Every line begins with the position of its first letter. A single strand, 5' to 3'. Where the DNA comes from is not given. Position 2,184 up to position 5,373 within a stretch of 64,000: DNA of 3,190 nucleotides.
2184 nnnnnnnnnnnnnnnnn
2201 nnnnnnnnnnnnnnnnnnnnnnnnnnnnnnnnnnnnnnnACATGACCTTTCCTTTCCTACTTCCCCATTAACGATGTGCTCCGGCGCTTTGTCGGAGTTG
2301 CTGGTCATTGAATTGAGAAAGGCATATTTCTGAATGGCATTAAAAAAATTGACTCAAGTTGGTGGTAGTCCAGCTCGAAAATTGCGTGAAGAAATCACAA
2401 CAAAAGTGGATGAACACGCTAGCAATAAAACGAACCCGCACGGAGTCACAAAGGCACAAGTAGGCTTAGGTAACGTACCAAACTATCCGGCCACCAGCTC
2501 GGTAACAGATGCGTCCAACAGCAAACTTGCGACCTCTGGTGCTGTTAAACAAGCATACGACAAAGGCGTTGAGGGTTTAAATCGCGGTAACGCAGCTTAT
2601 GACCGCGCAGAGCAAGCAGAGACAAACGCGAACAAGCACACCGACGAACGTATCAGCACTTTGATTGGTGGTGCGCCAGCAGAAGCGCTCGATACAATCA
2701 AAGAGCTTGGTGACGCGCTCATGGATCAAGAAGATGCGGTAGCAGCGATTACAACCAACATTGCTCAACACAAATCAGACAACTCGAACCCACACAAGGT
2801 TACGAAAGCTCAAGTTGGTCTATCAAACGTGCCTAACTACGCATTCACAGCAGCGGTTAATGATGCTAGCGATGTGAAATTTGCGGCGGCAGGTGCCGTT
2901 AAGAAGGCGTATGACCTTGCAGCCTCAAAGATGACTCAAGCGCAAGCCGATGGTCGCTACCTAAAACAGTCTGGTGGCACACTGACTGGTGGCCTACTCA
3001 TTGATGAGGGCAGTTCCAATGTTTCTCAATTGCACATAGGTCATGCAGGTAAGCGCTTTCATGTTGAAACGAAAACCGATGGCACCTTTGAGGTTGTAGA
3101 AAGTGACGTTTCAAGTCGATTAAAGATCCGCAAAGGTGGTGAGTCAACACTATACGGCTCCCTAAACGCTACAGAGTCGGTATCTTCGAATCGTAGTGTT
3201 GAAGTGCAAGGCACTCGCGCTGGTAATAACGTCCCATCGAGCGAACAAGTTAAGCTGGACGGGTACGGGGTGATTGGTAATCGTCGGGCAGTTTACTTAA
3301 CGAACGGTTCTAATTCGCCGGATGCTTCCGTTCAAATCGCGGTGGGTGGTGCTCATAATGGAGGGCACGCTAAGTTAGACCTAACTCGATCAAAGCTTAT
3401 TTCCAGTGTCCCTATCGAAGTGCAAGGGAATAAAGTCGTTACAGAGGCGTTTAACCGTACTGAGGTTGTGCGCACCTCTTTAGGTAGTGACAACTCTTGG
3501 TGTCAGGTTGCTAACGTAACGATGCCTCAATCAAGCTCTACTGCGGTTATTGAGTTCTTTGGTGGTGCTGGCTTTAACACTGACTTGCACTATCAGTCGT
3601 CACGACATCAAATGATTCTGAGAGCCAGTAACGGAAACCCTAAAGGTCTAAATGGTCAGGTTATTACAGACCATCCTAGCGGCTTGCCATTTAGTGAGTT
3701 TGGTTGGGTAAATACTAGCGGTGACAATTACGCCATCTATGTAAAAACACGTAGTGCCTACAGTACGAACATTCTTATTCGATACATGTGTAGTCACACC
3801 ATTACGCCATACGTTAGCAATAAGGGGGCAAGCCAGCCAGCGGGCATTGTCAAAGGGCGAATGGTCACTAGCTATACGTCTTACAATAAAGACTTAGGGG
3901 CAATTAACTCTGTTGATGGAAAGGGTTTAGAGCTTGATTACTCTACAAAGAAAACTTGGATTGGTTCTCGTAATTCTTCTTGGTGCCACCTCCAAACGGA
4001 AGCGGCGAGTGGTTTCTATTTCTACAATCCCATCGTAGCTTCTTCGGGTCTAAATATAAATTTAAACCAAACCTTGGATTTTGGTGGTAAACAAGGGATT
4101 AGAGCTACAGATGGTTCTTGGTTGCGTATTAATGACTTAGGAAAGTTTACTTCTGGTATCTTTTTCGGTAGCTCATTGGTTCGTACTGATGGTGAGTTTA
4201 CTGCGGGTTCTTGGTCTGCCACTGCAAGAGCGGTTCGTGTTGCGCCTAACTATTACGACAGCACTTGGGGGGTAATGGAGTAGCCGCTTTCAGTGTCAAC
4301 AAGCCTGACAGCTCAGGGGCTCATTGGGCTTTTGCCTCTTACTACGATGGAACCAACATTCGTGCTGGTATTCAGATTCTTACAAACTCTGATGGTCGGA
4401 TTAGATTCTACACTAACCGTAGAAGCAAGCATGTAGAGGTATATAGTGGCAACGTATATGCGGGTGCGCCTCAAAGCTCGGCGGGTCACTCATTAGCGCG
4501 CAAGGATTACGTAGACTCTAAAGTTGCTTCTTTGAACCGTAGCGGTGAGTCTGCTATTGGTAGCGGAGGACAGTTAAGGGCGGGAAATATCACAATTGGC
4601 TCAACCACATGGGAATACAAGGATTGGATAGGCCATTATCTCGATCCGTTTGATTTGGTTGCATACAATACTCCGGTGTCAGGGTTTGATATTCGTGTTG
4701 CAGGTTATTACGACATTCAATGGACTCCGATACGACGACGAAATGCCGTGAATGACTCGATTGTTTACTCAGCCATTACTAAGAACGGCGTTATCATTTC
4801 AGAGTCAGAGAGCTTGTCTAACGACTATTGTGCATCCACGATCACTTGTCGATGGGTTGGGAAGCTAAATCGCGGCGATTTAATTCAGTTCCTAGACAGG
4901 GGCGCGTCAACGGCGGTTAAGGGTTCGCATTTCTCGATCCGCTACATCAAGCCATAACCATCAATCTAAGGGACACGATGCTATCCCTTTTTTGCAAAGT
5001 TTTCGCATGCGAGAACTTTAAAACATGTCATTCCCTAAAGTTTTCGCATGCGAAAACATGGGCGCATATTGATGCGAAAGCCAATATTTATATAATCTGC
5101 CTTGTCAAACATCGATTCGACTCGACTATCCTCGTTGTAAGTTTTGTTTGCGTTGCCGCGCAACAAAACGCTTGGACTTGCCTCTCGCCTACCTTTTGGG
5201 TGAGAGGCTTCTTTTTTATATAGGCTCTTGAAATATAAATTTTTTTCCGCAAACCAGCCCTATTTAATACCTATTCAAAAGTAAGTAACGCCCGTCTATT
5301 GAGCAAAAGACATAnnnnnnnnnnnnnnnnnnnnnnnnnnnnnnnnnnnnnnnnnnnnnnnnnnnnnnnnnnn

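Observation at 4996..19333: Thirteen copies of a perfect 22-bp palindrome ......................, all intergenic, concentrated around parAB. Candidate dispersed centromere (parS) or operator set.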

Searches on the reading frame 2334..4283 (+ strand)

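Call 8: search_protein_families(library=pfam, proteins=[window:2334-4283:+], max_evalue=0.01)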
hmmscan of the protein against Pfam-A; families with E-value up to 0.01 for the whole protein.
window:2334-4283:+ (649 aa): 0 families

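Call 83: search_protein_families(library=phrogs, proteins=[window:2334-4283:+], max_evalue=0.001)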
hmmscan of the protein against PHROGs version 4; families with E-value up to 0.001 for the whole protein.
window:2334-4283:+ (649 aa): 27 families (the best 25 are shown)
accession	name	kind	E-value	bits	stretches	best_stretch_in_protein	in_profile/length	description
phrog_11029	-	tail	0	1330.2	1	1-646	15-663/892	tail protein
phrog_21552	-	unknown function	1.1e-23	85.3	1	377-549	69-244/391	-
phrog_2163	-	head and packaging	1.7e-20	74.6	2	105-208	171-278/574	virion structural protein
phrog_3299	-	unknown function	6e-18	64.8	1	58-524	234-674/1385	-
phrog_6722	-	tail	8.1e-18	65.2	1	379-491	71-182/974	tail fiber protein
phrog_13857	-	tail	1.4e-17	64.5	2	104-173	151-212/743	tail protein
phrog_34368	-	unknown function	1.7e-15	57.9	2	8-101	90-188/344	-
phrog_14064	-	tail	2.2e-14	54.3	2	38-76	709-747/786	tail fiber protein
phrog_19162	-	unknown function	3.9e-14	53.3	2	138-215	189-266/419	-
phrog_19279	-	other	8.8e-14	51.7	2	143-197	375-431/794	phosphodiesterase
phrog_22609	-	tail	8.8e-13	47.8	1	386-474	467-554/1184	tail fiber protein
phrog_25620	-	tail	4.7e-12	46.9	1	26-57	222-253/348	tail collar fiber protein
phrog_5793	-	unknown function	1.1e-10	41.8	2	143-197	375-432/581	-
phrog_35034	-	unknown function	3.4e-10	40.9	1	132-199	51-116/242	-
phrog_2712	-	tail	5.8e-10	39.2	2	8-55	239-286/700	tail fiber protein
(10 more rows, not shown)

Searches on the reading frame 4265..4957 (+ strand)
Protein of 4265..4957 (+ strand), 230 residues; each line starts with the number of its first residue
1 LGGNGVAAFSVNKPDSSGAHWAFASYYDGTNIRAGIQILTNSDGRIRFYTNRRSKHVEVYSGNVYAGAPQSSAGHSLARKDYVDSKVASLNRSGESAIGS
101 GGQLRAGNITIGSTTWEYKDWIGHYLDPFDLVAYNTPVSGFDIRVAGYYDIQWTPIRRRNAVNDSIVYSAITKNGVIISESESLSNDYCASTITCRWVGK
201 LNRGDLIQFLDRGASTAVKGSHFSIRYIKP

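Call 8: search_protein_families(library=pfam, proteins=[window:4265-4957:+], max_evalue=0.01)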
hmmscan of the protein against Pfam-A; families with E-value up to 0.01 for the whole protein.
window:4265-4957:+ (230 aa): 1 family
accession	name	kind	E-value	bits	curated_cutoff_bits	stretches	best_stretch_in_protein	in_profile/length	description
PF17433.7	Glyco_hydro_49N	-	0.0019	18.3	21.3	1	134-182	23-72/188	Glycosyl hydrolase family 49 N-terminal Ig-like domain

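Call 83: search_protein_families(library=phrogs, proteins=[window:4265-4957:+], max_evalue=0.001)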
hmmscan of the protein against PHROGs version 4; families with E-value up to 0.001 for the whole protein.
window:4265-4957:+ (230 aa): 4 families
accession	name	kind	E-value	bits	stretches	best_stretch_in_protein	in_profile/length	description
phrog_11029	-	tail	7.8e-111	372.4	1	3-230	664-892/892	tail protein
phrog_26758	-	tail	2.4e-18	66.2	1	5-88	75-158/1308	tail fiber protein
phrog_11011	-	tail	4.5e-15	55.6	1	2-66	1109-1173/1291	long tail fiber protein distal subunit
phrog_6162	-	tail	2.2e-05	23.5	1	109-228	940-1057/1060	tail fiber protein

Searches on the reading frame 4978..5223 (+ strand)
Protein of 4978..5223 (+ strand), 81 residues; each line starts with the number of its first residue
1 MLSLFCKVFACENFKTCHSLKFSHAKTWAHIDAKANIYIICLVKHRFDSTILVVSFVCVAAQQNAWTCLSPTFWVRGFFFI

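Call 10: search_protein_families(library=pfam, proteins=[window:4978-5223:+], max_evalue=0.01)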
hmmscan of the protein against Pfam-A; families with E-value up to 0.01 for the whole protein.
window:4978-5223:+ (81 aa): 0 families
